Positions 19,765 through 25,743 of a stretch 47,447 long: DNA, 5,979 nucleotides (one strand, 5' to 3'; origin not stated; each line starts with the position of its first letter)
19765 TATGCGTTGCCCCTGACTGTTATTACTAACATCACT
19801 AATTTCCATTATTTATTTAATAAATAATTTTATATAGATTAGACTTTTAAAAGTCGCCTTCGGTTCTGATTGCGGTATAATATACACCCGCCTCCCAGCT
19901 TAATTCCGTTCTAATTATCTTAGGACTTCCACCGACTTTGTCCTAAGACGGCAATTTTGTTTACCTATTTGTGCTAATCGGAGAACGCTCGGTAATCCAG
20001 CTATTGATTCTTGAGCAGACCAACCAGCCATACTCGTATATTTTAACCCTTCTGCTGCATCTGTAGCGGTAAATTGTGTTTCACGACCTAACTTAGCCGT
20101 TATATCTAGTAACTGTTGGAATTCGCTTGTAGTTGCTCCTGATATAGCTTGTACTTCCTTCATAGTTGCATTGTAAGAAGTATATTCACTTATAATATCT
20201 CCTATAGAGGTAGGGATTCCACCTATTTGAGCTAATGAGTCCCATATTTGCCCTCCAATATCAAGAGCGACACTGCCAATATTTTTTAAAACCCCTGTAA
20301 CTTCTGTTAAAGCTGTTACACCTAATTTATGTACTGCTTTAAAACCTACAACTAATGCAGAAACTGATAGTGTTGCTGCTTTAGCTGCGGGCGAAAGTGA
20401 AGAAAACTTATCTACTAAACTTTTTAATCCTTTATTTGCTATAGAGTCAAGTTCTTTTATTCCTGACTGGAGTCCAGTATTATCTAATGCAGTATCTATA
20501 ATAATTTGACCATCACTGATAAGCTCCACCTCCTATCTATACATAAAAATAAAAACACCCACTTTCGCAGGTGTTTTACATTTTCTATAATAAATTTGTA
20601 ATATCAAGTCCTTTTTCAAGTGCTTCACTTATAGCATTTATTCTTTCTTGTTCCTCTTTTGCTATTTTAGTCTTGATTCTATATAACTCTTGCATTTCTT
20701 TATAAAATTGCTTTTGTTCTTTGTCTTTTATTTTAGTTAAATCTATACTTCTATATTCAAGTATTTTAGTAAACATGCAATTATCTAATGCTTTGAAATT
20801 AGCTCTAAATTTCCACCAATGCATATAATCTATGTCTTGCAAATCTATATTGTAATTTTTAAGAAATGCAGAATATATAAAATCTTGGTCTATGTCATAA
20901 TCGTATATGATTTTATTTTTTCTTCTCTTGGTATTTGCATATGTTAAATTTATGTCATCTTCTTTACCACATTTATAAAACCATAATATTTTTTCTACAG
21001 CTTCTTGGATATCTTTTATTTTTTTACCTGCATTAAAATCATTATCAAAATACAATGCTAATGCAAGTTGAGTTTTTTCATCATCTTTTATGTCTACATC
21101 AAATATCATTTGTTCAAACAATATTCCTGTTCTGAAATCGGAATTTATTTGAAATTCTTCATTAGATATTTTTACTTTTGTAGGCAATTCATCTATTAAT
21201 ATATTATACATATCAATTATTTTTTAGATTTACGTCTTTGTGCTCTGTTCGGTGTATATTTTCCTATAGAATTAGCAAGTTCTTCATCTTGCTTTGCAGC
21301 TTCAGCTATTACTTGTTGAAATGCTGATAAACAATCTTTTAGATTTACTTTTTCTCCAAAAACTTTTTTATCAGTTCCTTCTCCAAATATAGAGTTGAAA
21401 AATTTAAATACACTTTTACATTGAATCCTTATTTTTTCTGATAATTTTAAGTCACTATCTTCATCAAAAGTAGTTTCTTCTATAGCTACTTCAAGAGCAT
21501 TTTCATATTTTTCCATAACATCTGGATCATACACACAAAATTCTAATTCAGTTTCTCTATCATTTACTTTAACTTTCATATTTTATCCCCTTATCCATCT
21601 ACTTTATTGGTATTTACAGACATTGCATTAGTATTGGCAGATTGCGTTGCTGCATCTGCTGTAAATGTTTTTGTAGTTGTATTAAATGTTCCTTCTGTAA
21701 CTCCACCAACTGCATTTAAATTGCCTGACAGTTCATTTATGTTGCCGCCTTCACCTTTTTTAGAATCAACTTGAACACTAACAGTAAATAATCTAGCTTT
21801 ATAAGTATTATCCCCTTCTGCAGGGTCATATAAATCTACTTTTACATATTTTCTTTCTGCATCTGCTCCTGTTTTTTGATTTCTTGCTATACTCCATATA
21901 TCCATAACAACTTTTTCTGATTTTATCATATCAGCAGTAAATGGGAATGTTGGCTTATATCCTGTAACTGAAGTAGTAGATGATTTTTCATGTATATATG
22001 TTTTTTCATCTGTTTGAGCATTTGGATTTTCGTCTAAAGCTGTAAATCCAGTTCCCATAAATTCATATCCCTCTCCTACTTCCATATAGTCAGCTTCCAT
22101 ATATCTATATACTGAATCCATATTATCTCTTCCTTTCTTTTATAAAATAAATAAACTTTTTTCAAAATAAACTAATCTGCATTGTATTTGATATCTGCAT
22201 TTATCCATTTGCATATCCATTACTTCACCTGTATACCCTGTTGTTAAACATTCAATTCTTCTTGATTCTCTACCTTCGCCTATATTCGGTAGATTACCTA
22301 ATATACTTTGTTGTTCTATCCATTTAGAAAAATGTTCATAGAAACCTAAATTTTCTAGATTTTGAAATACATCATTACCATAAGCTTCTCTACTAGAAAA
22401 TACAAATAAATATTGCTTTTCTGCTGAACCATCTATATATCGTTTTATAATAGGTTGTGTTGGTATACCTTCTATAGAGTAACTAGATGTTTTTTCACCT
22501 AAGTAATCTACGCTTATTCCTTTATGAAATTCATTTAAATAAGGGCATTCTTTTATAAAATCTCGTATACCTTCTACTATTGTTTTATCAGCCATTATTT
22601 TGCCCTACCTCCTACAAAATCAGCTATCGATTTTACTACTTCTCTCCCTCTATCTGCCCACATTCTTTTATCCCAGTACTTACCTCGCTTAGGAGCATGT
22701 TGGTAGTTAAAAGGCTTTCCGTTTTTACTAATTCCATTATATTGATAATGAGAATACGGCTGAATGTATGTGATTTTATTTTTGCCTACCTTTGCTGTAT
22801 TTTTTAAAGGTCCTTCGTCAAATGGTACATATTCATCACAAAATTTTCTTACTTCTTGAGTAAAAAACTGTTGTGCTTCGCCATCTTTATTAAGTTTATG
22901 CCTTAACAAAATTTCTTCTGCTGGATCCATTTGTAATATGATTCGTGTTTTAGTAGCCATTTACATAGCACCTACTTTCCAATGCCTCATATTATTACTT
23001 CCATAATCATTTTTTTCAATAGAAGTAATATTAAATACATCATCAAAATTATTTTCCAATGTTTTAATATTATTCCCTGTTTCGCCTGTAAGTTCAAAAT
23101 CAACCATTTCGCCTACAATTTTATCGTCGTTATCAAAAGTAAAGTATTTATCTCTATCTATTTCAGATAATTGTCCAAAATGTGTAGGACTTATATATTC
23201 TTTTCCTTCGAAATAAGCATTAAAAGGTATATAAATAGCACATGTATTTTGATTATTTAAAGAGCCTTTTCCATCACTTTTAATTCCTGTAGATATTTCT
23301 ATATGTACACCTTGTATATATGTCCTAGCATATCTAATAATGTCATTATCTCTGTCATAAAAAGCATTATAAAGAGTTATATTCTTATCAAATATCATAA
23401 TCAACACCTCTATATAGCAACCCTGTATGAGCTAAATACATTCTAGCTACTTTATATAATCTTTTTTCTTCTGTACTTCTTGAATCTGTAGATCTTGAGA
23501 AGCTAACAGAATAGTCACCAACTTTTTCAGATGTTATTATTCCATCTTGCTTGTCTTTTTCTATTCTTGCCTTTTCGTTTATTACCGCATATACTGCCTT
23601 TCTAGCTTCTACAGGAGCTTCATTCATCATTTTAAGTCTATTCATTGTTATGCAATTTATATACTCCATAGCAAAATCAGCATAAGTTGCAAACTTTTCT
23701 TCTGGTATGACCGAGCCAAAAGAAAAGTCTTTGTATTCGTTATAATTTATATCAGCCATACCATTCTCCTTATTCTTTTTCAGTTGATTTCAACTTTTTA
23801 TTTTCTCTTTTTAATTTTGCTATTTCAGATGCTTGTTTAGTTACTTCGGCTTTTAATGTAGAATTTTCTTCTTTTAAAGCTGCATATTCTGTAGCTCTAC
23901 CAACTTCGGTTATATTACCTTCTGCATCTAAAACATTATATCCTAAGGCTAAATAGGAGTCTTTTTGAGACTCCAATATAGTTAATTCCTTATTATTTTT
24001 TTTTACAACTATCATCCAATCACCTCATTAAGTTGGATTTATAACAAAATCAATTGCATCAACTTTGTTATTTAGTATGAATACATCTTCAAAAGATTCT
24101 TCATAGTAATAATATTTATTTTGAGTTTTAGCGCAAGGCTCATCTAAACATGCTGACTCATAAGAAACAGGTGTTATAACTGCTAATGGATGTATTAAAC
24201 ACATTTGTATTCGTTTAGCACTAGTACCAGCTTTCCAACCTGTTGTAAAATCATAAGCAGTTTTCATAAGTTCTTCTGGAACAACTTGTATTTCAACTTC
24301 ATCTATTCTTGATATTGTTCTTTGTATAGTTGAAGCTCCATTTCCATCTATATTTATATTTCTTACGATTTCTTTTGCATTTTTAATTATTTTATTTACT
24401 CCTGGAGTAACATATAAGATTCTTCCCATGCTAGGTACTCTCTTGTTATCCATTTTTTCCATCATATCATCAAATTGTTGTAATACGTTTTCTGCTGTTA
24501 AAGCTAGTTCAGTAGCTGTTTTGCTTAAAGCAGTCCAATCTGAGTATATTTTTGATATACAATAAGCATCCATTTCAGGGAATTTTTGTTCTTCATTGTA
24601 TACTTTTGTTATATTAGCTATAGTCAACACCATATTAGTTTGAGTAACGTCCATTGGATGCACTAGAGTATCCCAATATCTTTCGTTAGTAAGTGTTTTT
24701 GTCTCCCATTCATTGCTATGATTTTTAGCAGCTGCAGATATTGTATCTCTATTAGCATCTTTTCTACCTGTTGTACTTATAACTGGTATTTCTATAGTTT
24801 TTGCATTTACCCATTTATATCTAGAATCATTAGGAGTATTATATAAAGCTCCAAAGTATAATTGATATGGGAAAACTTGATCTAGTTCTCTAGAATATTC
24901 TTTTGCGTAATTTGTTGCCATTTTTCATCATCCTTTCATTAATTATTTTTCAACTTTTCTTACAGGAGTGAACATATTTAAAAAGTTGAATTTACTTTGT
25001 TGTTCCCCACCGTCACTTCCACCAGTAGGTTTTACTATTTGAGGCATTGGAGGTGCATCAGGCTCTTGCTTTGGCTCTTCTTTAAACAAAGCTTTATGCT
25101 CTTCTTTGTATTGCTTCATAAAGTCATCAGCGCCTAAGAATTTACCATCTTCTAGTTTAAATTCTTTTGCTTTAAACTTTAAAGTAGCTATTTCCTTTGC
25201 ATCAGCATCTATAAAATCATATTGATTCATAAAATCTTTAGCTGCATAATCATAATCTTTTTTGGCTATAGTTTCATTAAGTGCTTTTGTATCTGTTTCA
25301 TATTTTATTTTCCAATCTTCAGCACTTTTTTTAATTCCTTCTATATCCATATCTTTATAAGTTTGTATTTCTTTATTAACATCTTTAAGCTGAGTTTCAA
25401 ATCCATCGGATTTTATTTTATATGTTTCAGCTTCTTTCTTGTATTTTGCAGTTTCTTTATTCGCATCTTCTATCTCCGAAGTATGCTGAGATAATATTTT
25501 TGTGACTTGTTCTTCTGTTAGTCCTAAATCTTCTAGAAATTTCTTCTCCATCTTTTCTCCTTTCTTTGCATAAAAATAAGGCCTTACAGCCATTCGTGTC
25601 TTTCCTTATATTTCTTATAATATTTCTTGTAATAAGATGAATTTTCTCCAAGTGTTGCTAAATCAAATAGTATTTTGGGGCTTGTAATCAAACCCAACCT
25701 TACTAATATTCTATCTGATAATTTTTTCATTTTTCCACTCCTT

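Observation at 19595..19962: Tape measure gene split by a 368-nt ORF-less structured insert (putative self-splicing intron)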

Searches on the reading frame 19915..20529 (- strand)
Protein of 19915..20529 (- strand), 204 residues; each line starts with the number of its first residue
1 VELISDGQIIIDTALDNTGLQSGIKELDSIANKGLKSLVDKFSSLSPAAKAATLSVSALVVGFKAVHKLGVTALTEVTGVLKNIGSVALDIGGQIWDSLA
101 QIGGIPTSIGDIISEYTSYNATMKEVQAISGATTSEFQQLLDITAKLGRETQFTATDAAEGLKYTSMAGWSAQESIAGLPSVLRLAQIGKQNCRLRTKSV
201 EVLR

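Call 7: search_protein_families(library=pfam, proteins=[window:19915-20529:-], max_evalue=0.01)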
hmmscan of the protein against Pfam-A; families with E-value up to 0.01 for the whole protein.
window:19915-20529:- (204 aa): 1 family
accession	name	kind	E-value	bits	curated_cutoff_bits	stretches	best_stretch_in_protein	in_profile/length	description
PF10145.14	PhageMin_Tail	-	8.9e-08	32.7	33.2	1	146-190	6-50/201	Phage-related minor tail protein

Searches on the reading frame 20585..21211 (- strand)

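Call 45: search_protein_families(library=phrogs, proteins=[window:20585-21211:-], max_evalue=0.00001)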
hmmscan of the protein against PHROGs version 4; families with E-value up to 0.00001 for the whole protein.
window:20585-21211:- (208 aa): 1 family
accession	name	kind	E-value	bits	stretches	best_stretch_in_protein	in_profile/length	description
phrog_706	-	unknown function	4e-49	168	1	3-195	2-198/201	-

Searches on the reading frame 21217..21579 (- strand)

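Call 45: search_protein_families(library=phrogs, proteins=[window:21217-21579:-], max_evalue=0.00001)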
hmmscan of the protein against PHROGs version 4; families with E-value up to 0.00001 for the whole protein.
window:21217-21579:- (120 aa): 1 family
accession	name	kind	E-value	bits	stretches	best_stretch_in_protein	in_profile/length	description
phrog_4450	-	unknown function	5.9e-32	111.4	1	4-119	3-120/120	-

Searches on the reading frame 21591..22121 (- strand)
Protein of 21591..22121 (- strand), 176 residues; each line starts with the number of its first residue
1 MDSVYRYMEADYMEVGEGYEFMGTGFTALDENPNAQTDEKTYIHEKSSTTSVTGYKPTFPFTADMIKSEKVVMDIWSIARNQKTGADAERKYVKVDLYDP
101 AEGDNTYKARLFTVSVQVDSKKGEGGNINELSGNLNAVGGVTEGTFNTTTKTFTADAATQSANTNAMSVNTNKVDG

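Call 45: search_protein_families(library=phrogs, proteins=[window:21591-22121:-], max_evalue=0.00001)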
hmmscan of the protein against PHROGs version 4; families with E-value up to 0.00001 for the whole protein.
window:21591-22121:- (176 aa): 1 family
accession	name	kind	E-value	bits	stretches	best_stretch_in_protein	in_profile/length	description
phrog_3099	-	unknown function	1.5e-53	182.3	1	2-159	6-169/171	-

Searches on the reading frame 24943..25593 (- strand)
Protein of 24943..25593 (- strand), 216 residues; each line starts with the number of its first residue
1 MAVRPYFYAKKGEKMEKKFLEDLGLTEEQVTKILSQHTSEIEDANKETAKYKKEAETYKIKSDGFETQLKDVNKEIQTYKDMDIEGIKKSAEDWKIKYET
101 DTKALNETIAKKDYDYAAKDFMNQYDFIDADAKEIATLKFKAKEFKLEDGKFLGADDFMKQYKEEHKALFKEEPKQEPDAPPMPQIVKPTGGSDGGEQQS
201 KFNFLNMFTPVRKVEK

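Call 44: search_protein_families(library=pfam, proteins=[window:24943-25593:-], max_evalue=0.001)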
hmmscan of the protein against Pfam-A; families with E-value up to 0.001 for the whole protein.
window:24943-25593:- (216 aa): 1 family
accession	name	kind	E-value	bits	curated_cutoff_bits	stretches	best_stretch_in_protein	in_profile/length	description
PF06810.17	Phage_scaffold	-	6.2e-27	95.1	35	1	15-182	1-163/170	Phage capsid assembly scaffolding protein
